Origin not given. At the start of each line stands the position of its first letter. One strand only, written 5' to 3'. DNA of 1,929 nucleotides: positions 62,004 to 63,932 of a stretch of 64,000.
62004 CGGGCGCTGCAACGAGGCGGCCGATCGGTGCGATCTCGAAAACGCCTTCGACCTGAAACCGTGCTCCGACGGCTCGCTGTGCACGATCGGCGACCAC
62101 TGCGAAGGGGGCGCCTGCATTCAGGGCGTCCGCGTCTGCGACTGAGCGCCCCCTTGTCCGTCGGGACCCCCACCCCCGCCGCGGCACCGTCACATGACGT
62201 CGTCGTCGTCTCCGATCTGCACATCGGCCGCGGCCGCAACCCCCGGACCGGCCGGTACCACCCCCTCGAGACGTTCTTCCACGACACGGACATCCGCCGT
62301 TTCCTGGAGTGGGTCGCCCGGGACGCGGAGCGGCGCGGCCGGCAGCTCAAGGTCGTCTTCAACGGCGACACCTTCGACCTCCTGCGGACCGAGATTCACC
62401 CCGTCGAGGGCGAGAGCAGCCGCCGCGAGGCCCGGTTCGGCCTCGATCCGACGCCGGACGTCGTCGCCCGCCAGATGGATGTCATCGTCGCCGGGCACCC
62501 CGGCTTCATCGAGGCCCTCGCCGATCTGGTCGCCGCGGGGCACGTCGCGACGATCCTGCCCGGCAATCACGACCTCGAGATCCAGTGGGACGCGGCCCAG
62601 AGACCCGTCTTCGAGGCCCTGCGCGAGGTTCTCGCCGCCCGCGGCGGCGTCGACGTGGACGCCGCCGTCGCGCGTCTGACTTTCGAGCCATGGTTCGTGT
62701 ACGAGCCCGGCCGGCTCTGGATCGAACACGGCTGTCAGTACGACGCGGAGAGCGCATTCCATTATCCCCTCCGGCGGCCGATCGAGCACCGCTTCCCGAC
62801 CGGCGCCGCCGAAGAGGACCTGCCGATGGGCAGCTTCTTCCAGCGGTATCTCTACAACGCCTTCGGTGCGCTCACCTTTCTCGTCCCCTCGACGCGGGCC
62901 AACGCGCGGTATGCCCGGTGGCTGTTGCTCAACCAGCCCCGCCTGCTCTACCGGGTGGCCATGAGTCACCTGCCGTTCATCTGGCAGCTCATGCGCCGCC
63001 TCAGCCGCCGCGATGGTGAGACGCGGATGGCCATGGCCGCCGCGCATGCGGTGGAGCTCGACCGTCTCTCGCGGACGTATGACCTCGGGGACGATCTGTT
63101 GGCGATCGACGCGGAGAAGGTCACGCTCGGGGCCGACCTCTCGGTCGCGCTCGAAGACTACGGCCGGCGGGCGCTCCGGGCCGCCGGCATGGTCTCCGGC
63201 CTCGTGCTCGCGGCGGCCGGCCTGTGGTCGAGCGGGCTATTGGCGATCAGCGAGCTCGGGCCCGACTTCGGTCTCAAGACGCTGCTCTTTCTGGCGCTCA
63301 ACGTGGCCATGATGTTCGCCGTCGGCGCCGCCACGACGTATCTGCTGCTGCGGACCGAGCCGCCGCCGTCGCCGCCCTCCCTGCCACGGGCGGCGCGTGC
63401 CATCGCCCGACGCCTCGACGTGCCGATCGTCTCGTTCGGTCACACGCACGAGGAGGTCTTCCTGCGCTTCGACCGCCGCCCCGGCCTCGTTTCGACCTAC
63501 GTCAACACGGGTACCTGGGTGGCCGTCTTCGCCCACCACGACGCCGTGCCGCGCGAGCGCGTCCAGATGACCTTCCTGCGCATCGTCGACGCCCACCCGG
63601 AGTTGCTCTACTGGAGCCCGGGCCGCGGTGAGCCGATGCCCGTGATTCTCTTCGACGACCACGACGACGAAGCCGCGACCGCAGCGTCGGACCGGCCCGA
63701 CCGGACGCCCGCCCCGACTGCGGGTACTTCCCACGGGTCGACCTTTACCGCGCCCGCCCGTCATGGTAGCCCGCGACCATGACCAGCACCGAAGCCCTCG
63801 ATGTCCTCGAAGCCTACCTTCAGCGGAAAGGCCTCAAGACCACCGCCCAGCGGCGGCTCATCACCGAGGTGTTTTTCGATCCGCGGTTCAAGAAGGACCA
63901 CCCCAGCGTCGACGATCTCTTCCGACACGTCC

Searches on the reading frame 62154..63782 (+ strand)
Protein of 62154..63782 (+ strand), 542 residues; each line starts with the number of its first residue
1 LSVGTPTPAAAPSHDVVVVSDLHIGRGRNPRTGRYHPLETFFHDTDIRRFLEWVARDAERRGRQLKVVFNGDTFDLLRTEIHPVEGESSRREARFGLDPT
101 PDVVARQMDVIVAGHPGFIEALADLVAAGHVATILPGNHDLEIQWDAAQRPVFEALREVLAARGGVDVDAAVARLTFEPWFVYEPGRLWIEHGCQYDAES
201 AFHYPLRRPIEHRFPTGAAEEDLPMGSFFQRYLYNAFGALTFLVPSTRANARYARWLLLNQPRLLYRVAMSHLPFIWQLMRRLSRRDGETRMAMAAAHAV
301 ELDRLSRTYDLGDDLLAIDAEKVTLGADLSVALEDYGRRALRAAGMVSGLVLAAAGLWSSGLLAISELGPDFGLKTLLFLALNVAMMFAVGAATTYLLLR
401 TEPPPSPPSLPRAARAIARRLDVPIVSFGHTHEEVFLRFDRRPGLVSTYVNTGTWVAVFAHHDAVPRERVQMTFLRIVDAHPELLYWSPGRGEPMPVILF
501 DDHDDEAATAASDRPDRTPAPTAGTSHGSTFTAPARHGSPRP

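Call 19: search_protein_families(library=pfam, proteins=[window:62154-63782:+], max_evalue=0.001)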
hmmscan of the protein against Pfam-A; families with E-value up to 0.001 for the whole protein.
window:62154-63782:+ (542 aa): 1 family
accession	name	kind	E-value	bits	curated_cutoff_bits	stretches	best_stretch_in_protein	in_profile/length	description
PF00149.33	Metallophos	-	2.1e-06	28.7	21.5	0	16-194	3-116/191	Calcineurin-like phosphoesterase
